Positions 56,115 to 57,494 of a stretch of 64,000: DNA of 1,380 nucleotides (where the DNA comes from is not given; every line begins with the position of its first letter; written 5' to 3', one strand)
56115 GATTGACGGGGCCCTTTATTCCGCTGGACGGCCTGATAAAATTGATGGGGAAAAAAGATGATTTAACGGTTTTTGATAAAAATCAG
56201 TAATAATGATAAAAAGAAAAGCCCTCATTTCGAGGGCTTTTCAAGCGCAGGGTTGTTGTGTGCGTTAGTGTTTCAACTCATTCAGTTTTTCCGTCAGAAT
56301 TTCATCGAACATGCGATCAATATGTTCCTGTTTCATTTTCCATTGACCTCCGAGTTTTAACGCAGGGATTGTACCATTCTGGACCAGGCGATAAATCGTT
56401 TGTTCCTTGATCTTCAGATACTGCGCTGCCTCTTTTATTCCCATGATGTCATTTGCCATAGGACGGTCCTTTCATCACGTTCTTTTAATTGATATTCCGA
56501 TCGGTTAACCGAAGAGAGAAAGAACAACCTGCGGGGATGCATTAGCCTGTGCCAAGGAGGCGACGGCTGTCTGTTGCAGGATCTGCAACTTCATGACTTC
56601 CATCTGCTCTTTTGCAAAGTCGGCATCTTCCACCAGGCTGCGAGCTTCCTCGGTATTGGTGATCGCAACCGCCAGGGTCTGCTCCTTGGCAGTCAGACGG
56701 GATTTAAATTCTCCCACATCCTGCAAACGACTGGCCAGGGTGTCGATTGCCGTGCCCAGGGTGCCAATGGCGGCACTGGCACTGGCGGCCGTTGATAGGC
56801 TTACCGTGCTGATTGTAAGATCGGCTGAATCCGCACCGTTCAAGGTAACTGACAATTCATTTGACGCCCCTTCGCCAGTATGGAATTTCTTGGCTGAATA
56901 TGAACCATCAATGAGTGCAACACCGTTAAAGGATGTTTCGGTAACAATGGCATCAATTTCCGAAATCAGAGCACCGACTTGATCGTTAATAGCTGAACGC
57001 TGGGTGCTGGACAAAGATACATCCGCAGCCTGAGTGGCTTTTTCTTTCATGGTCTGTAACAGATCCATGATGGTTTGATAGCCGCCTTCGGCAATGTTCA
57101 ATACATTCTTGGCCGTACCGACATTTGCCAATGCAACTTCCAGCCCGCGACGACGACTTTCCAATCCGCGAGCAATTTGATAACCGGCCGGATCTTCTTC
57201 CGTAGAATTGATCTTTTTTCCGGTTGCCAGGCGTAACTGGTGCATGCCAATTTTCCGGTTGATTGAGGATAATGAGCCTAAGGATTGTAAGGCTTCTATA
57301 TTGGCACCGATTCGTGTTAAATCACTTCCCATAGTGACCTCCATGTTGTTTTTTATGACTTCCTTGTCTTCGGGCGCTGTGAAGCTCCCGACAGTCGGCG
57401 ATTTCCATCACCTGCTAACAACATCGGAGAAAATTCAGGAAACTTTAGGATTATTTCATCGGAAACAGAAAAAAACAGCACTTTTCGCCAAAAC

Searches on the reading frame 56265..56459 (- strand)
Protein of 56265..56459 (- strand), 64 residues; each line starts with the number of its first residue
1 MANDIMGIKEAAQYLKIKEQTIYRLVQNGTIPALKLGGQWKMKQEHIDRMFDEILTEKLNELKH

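Call 4: search_protein_families(library=pfam, proteins=[window:56265-56459:-], max_evalue=0.01)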
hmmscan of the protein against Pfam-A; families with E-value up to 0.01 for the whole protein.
window:56265-56459:- (64 aa): 2 families
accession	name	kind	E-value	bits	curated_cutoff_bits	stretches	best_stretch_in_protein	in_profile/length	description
PF12728.13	HTH_17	-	1.7e-14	54.2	27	1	6-52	2-48/51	Helix-turn-helix domain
PF07453.19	NUMOD1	-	0.003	18.2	22.8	1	8-24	19-35/37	NUMOD1 domain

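Call 12: find_homologous_proteins(query=window:56265-56459:-, max_evalue=0.001)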
Query window:56265-56459:- (64 aa): 73 proteins with E <= 0.001 among 73 candidates.
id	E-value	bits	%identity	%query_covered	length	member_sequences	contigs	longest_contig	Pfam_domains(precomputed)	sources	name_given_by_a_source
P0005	9.8e-35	134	100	100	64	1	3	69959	PF12728.14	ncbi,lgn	ncbi:MAG: helix-turn-helix domain-containing protein [Desulfobacterales bacterium]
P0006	5.0e-31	122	94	98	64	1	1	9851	PF12728.14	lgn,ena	-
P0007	1.5e-26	108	80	100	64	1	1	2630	PF12728.14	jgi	jgi:excisionase family DNA binding protein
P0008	1.3e-25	105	78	100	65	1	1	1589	PF12728.14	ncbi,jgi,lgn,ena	-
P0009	2.5e-25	104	78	100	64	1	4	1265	PF12728.14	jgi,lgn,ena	-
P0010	1.3e-24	102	76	98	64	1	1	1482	PF12728.14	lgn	-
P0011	1.3e-24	102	78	98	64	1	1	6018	PF12728.14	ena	-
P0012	1.6e-24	102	76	98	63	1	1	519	PF12728.14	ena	-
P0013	1.7e-24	102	75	98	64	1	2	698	PF12728.14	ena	-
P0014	1.7e-24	102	76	98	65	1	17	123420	PF12728.14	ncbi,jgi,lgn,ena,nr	ncbi:MAG: hypothetical protein DRP91_07065 [Candidatus Neomarinimicrobiota bacterium]|nr:helix-turn-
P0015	1.7e-24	102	76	98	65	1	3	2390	PF12728.14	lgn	-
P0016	2.3e-24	101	76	98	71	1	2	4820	PF12728.14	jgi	-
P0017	2.8e-24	101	75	98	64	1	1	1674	PF12728.14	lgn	-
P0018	2.8e-24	101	76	98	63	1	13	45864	PF12728.14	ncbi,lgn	-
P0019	2.8e-24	101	75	98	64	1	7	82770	PF12728.14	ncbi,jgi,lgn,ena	-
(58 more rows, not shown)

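Call 17: find_related_loci(query=A1, collection=genome_contigs, flank=8000)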
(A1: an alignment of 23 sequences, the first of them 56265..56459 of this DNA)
Query A1 (64 aa) in genome_contigs; peptide patterns used: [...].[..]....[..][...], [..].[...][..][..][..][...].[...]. (x = any residue, [..] = any of these).
393 stretches matched a pattern; 336 encode a relative of the query (tblastn E <= 1e-3); the best 80 are kept; 80 distinct loci.
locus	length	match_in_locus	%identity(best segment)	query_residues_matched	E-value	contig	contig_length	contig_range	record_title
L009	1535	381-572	78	1-64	1e-30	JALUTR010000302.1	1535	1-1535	MAG: Candidatus Neomarinimicrobiota bacterium isolate 128-326_maxbin2_scaf2bin.003 128-326_scaffold_56278_c1, whole geno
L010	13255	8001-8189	76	1-63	2e-29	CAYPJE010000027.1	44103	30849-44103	MAG TPA_asm: uncultured bacterium isolate SRP167671_co2_198 genome assembly, contig: NODE_1068_length_44103_cov_11.15401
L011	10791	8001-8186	77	1-62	3e-29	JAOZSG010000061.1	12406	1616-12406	MAG: Candidatus Neomarinimicrobiota bacterium isolate GMC6.metabat2.126 GMC6_5407_length_12406_cov_6.425229, whole genom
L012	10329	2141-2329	73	1-63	2e-28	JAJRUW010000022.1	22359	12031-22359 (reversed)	MAG: Candidatus Neomarinimicrobiota bacterium isolate Dive96_bin10.244 k141_1129721, whole genome shotgun sequence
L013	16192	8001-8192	72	1-64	2e-28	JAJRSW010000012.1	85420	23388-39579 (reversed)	MAG: Candidatus Neomarinimicrobiota bacterium isolate Dive96_bin1.149 k141_614287, whole genome shotgun sequence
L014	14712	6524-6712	73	1-63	2e-28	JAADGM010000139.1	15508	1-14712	MAG: FCB group bacterium isolate M_MetaBat.118 contig-127_5909, whole genome shotgun sequence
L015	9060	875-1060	76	1-62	3e-28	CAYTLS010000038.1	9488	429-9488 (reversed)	MAG TPA_asm: uncultured bacterium isolate binchicken_co13_415 genome assembly, contig: NODE_11690_length_9488_cov_3.8340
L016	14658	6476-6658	75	3-63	3e-28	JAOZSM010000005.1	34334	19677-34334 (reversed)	MAG: Candidatus Neomarinimicrobiota bacterium isolate GMC6.metabat2.199 GMC6_613_length_34334_cov_8.428601, whole genome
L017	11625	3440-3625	76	1-62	3e-28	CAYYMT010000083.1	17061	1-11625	MAG TPA_asm: uncultured bacterium isolate SRP332253_co1_229 genome assembly, contig: NODE_5496_length_17061_cov_6.801011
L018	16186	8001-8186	76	1-62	3e-28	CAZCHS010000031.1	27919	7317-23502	MAG TPA_asm: uncultured bacterium isolate SRP252850_co1_381 genome assembly, contig: NODE_2938_length_27919_cov_11.41738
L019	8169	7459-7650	70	1-64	8e-28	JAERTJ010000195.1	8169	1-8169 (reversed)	MAG: Candidatus Neomarinimicrobiota bacterium isolate BH29 c_000000009146, whole genome shotgun sequence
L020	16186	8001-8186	74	1-62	7e-28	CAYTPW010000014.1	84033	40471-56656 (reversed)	MAG TPA_asm: uncultured bacterium isolate SRP167671_co4_21 genome assembly, contig: NODE_104_length_84033_cov_13.661376,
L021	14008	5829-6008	75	4-63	2e-27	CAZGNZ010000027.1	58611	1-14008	MAG TPA_asm: uncultured bacterium isolate SRP167671_co1_170 genome assembly, contig: NODE_547_length_58611_cov_180.41005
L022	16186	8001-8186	74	1-62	2e-27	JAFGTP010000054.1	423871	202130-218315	MAG: Candidatus Neomarinimicrobiota bacterium isolate Zod_Metabat.977 k87_10935522, whole genome shotgun sequence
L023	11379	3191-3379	71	1-63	2e-27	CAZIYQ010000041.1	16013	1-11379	MAG TPA_asm: uncultured bacterium isolate SRP216583_co1_146 genome assembly, contig: NODE_3147_length_16013_cov_23.20867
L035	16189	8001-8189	67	1-63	2e-25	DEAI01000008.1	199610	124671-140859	MAG TPA_asm: Candidatus Marinimicrobia bacterium UBA2986 UBA2986_contig_3478, whole genome shotgun sequence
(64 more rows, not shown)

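Call 23: search_protein_families(library=pfam, proteins=[L022:5150-6712:-, L022:6773-7546:-, L022:8254-10665:+, L022:10746-12128:+, L035:7028-7384:-, L035:7381-7812:-, L035:8399-9544:+, L035:9617-10474:+, L035:6037-6474:+, L022:4642-5079:+], max_evalue=0.001)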
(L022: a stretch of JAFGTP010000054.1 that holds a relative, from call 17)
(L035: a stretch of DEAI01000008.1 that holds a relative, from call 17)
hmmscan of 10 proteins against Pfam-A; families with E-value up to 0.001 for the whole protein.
L022:5150-6712:- (520 aa): 11 families
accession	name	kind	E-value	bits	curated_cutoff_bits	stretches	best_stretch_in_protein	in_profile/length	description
PF01078.27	Mg_chelatase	-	2.9e-99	331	20.3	1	202-407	1-205/207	Magnesium chelatase, subunit ChlI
PF13541.12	ChlI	-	6e-42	142.8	27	1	27-151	1-121/121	Subunit ChlI of Mg-chelatase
PF13335.12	Mg_chelatase_C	-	8.1e-34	116.5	26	1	415-512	1-94/94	Magnesium chelatase, subunit ChlI C-terminal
PF07728.20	AAA_5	-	4.8e-10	40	22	1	225-362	1-125/139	AAA domain (dynein-related subfamily)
PF00493.29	MCM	-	4e-09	36.4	23.3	1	300-367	113-180/224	MCM P-loop domain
PF05496.18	RuvB_N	-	1.5e-05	25.2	27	0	203-243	6-53/159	Holliday junction DNA helicase RuvB P-loop domain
PF07724.20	AAA_2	-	3.9e-05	24.2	27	1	225-340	5-107/166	AAA domain (Cdc48 subfamily)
PF00158.32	Sigma54_activat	-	5.6e-05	23.3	20.2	0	299-357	84-140/168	Sigma-54 interaction domain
PF00004.35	AAA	-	0.00018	22.4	21.2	0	226-243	1-18/131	ATPase family associated with various cellular activities (AAA)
PF13191.12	AAA_16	-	0.00092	20.2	32.6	0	212-249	12-50/167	AAA ATPase domain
PF12775.13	AAA_7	-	0.00092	19.2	25.8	0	214-248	24-58/181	P-loop containing dynein motor region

L022:6773-7546:- (257 aa): 1 family
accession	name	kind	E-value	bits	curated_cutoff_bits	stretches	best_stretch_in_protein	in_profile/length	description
PF07355.17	GRDB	-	7.9e-10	39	22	1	30-161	211-344/347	Glycine/sarcosine/betaine reductase selenoprotein B (GRDB)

L022:8254-10665:+ (803 aa): 3 families
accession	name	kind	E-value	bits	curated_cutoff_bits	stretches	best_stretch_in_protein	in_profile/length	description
PF01734.28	Patatin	-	9.6e-28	98.1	27.7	1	33-222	1-190/191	Patatin-like phospholipase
PF01103.29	Omp85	-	1e-14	55.3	24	1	562-798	54-322/325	Omp85 superfamily domain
PF07244.20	POTRA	-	8.7e-06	26.8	21.3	1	407-476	3-78/79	Surface antigen variable number repeat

L022:10746-12128:+ (460 aa): 2 families
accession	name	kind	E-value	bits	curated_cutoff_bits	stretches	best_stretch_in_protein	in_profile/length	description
PF01979.26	Amidohydro_1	-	8.8e-35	121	25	1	79-430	1-345/345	Amidohydrolase family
PF07969.17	Amidohydro_3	-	6.9e-07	29.5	29.7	0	365-431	416-472/472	Amidohydrolase family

L035:7028-7384:- (118 aa): 1 family
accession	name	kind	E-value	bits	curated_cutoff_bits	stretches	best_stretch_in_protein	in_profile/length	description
PF01541.30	GIY-YIG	-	6.6e-05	23.6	22.6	1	46-110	14-74/78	GIY-YIG catalytic domain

L035:7381-7812:- (143 aa): 1 family
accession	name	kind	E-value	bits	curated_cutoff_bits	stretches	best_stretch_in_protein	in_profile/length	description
PF01713.27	Smr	-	0.00071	20.1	25.7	0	48-99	7-55/77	Smr domain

L035:8399-9544:+ (381 aa): 1 family
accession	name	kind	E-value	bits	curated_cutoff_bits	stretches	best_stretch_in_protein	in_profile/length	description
PF06267.17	DUF1028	-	4.7e-40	137.9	26.2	1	20-214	1-187/193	Family of unknown function (DUF1028)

L035:9617-10474:+ (285 aa): 0 families

L035:6037-6474:+ (145 aa): 1 family
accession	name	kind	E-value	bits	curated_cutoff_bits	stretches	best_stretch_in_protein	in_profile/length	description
PF09990.14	DUF2231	-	3.1e-17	63.4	26.4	1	3-144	2-137/139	Predicted membrane protein (DUF2231)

L022:4642-5079:+ (145 aa): 2 families
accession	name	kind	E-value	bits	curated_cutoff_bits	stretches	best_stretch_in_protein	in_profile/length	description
PF00436.31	SSB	-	4.3e-40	136.4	26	1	6-107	1-102/104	Single-strand binding protein family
PF01336.31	tRNA_anti-codon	-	0.00017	21.9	27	1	48-109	22-75/75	OB-fold nucleic acid binding domain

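Call 32: predict_structure(alignment_id=A1)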
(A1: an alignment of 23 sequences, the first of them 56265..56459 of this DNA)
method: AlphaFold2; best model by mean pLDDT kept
length: 64 residues; sequences in the alignment: 23
mean_pLDDT: 91.2   pTM: 0.70
mean pLDDT of the five models: 91.2, 90.7, 90.4, 89.3, 88.5
residues with pLDDT >= 90: 55; 70-90: 5; 50-70: 2; < 50: 2
segments of 3 or more residues with pLDDT < 50: none
pLDDT, mean of each block of 10 residues (from residue 1): 81 96 95 93 93 91 84
secondary structure, 60 per line:
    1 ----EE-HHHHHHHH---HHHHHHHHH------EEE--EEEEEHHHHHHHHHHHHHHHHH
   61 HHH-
elements in order: H8-15 H19-27 E34-36 E39-43 H44-63

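Call 35: search_solved_structures(query=A1, max_evalue=1, show_alignments=3)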
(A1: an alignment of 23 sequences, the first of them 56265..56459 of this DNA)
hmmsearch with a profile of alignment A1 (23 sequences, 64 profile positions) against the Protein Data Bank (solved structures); distinct sequences matched with E-value up to 1: 3.
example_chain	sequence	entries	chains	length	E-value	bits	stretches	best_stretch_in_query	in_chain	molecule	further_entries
4j2n_A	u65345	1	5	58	0.0012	21.8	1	7-51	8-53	Gp37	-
3ef8_A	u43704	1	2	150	0.26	14.4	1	34-53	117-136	Putative Scyalone Dehydratase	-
6ama_A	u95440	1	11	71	0.71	13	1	5-57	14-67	Putative DNA-binding protein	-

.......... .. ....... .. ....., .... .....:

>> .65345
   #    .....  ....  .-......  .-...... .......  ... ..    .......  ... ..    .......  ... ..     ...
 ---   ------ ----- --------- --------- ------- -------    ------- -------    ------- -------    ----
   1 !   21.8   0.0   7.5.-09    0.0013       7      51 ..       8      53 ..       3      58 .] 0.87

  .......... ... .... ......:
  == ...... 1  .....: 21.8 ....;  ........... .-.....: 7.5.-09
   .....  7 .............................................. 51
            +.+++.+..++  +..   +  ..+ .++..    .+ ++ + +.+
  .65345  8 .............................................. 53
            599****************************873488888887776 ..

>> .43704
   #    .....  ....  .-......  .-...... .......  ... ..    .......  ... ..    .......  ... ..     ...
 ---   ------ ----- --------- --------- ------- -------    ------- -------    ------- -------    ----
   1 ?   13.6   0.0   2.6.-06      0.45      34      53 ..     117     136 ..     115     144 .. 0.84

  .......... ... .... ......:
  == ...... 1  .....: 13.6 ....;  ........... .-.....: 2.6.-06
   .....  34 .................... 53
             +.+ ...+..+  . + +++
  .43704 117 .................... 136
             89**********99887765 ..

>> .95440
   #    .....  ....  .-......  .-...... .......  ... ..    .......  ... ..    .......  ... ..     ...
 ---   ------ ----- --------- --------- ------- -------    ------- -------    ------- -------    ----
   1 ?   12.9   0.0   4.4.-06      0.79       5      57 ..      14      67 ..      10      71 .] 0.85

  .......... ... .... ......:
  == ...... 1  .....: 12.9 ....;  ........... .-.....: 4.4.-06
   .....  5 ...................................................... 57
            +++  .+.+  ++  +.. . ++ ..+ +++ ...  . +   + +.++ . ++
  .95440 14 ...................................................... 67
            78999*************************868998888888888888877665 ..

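Call 36: fold_search(model_id=the predicted structure, library=pdb)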
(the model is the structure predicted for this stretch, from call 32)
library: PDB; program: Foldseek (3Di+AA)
matches with E <= 10: 787; with E <= 0.001: 0
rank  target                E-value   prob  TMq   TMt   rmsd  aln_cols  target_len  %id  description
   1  6ama_B                6.9e-03  1.00  0.67  0.76   2.1        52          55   17  Structure of S. coelicolor/S. venezuelae BldC-smeA-ssfA complex to 3.09 Angstrom (released 2018-03-28)
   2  6ama_P                1.5e-02  1.00  0.67  0.75   2.5        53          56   17  Structure of S. coelicolor/S. venezuelae BldC-smeA-ssfA complex to 3.09 Angstrom (released 2018-03-28)
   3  6ama_H                2.0e-02  1.00  0.66  0.75   1.6        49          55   16  Structure of S. coelicolor/S. venezuelae BldC-smeA-ssfA complex to 3.09 Angstrom (released 2018-03-28)
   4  6ama_Y                2.0e-02  1.00  0.67  0.74   2.1        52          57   17  Structure of S. coelicolor/S. venezuelae BldC-smeA-ssfA complex to 3.09 Angstrom (released 2018-03-28)
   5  5i44_A                2.1e-02  1.00  0.62  0.59   4.2        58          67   19  Structure of RacA-DNA complex; P21 form (released 2016-05-04)
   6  6ama_A                3.7e-02  1.00  0.66  0.77   1.6        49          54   16  Structure of S. coelicolor/S. venezuelae BldC-smeA-ssfA complex to 3.09 Angstrom (released 2018-03-28)
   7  6amk_B                3.9e-02  1.00  0.66  0.80   1.6        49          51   14  Structure of Streptomyces venezuelae BldC-whiI opt complex (released 2018-03-28)
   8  5i44_B                5.5e-02  1.00  0.61  0.58   3.4        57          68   19  Structure of RacA-DNA complex; P21 form (released 2016-05-04)
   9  6uvu_A                5.5e-02  0.92  0.44  0.31   5.6        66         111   15  Crystal structure of the AntR antimony-specific transcriptional repressor (released 2020-11-04)
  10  6amk_A                5.9e-02  1.00  0.67  0.81   1.4        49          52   14  Structure of Streptomyces venezuelae BldC-whiI opt complex (released 2018-03-28)
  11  4p0z                  7.7e-02  0.99  0.63  0.38   2.7        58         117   14  Structure of the double stranded DNA binding type IV secretion protein TraN from Enterococcus (released 2014-07-30)
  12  4lhf                  9.4e-02  1.00  0.69  0.57   1.7        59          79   12  Crystal structure of a DNA binding protein from phage P2 (released 2014-03-05)
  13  7dvr                  9.4e-02  0.89  0.48  0.27   4.9        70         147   21  Crystal structure of heme sensor protein PefR from Streptococcus agalactiae in complex with heme (released 2021-09-29)
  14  7dvt                  9.4e-02  0.87  0.48  0.27   5.0        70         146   21  Crystal structure of heme sensor protein PefR in complex with heme and carbon monoxide (released 2021-09-29)
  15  1hxd_A                1.0e-01  0.91  0.44  0.12   3.8        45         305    9  CRYSTAL STRUCTURE OF E. COLI BIOTIN REPRESSOR WITH BOUND BIOTIN (released 2001-05-30)
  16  4j2n_C                1.1e-01  1.00  0.64  0.72   1.2        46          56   20  Crystal Structure of mycobacteriophage Pukovnik Xis (released 2013-10-23)
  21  4j2n_A                1.3e-01  1.00  0.65  0.75   2.2        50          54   20  Crystal Structure of mycobacteriophage Pukovnik Xis (released 2013-10-23)
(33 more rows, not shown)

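Call 41: find_related_loci(query=A1, collection=viral_contigs, flank=6000)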
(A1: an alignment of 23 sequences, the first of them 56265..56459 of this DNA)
Query A1 (64 aa) in viral_contigs; peptide patterns used: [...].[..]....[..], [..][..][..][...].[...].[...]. (x = any residue, [..] = any of these).
49 stretches matched a pattern; 5 encode a relative of the query (tblastn E <= 1e-3); 5 distinct loci.
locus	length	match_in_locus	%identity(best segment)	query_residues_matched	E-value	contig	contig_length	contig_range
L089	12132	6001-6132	39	5-48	3e-8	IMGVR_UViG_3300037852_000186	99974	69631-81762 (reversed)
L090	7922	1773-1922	32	5-54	4e-8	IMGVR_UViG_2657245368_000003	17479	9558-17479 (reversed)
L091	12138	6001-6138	33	3-48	2e-7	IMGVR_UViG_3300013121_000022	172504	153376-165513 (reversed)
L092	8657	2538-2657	30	4-43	1e-6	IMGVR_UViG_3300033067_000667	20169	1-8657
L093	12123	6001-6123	32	9-49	1e-5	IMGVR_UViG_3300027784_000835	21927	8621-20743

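Call 54: search_protein_families(library=ncbifam, proteins=[window:56265-56459:-], max_evalue=0.01)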
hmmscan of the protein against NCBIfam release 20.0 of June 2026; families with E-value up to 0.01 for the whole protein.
window:56265-56459:- (64 aa): 4 families
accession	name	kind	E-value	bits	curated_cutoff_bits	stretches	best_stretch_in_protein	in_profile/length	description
NF047737.1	antiphage_MADS1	equivalog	1.5e-16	60.4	80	1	4-48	2-46/49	methylation-associated defense system helix-turn-helix domain-containing protein MAD1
TIGR01764.1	excise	domain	2.4e-13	50.2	28.8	1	6-48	2-44/49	excisionase family DNA-binding protein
NF033518.0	transpos_IS607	equivalog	4.9e-05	22.9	110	1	9-54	1-47/187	IS607 family transposase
NF040990.2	MamR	equivalog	0.0039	17.5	100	1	5-42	43-80/91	magnetosome protein MamR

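Call 55: search_protein_families(library=phrogs, proteins=[window:56265-56459:-], max_evalue=0.01)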
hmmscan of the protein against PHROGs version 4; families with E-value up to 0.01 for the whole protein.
window:56265-56459:- (64 aa): 11 families
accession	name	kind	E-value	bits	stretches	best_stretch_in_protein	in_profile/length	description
phrog_66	-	integration and excision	9e-10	39.8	1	3-61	91-150/412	excisionase and transcriptional regulator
phrog_7338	-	unknown function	1.6e-07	32.5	1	3-58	28-84/87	-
phrog_1840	-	integration and excision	8e-07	30.5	1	7-51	8-53/90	excisionase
phrog_10045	-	DNA, RNA and nucleotide metabolism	1.3e-06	29.2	1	4-52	19-68/74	HTH DNA binding protein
phrog_1877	-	DNA, RNA and nucleotide metabolism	4.7e-06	27.5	1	3-62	58-117/129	DNA binding protein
phrog_25665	-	integration and excision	8e-06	27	1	2-43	22-63/93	excisionase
phrog_15534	-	DNA, RNA and nucleotide metabolism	1.8e-05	26.2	1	3-48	41-85/93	HTH DNA binding protein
phrog_2907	-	integration and excision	2.6e-05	25.6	1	2-39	3-40/117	excisionase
phrog_2655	-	integration and excision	0.00014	22.6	1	3-58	112-171/181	excisionase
phrog_6401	-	DNA, RNA and nucleotide metabolism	0.0003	21.6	1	3-40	7-45/64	DNA binding protein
phrog_4691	-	integration and excision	0.0097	16.9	0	2-35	15-48/78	excisionase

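Call 80: list_cluster_members(proteins=[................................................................, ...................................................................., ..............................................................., P0005, P0001])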
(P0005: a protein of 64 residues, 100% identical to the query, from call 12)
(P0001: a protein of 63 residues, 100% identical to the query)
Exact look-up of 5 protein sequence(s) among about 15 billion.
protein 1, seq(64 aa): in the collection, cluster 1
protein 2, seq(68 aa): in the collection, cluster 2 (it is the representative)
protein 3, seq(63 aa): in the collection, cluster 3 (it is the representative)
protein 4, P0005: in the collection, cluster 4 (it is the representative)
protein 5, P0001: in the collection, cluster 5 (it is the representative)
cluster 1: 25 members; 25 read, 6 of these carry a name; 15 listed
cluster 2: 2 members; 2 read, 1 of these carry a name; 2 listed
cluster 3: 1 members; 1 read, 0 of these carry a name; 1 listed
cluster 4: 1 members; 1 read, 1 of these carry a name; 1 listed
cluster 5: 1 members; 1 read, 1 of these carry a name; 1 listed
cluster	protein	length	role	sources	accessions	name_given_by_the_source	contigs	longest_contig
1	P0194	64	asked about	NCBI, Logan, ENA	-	-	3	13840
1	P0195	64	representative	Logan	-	-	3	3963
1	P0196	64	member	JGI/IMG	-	excisionase family DNA binding protein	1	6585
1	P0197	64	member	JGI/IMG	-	excisionase family DNA binding protein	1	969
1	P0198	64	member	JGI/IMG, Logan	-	excisionase family DNA binding protein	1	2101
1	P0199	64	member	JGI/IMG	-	excisionase family DNA binding protein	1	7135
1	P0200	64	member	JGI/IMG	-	excisionase family DNA binding protein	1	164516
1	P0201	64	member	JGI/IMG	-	excisionase family DNA binding protein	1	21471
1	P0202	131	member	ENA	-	-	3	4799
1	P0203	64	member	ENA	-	-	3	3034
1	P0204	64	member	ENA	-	-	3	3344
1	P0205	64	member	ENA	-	-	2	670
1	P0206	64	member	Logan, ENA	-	-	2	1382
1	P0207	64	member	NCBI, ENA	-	-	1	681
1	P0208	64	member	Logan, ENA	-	-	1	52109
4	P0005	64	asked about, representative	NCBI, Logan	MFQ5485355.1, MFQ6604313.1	MAG: helix-turn-helix domain-containing protein [Desulfobacterales bacterium]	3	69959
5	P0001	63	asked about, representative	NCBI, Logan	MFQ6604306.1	MAG: helix-turn-helix domain-containing protein [Fidelibacterota bacterium]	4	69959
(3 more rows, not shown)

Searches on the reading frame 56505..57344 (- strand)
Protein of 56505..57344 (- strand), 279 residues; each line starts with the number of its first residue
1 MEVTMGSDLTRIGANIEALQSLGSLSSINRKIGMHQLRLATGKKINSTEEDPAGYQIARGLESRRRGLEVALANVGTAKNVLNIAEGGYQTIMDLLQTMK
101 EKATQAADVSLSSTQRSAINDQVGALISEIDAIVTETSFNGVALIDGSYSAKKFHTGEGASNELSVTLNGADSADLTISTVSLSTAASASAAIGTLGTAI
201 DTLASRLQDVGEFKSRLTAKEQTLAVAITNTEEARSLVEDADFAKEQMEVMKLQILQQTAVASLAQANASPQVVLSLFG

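Call 4: search_protein_families(library=pfam, proteins=[window:56505-57344:-], max_evalue=0.01)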
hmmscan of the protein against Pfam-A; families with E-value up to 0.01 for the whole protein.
window:56505-57344:- (279 aa): 2 families
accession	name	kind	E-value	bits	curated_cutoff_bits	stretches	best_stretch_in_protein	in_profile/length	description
PF00669.25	Flagellin_N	-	1.6e-26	93.4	26.6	1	14-148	3-137/139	Bacterial flagellin N-terminal helical region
PF00700.27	Flagellin_C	-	1e-16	61.5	23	1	195-278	3-86/86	Bacterial flagellin C-terminal helical region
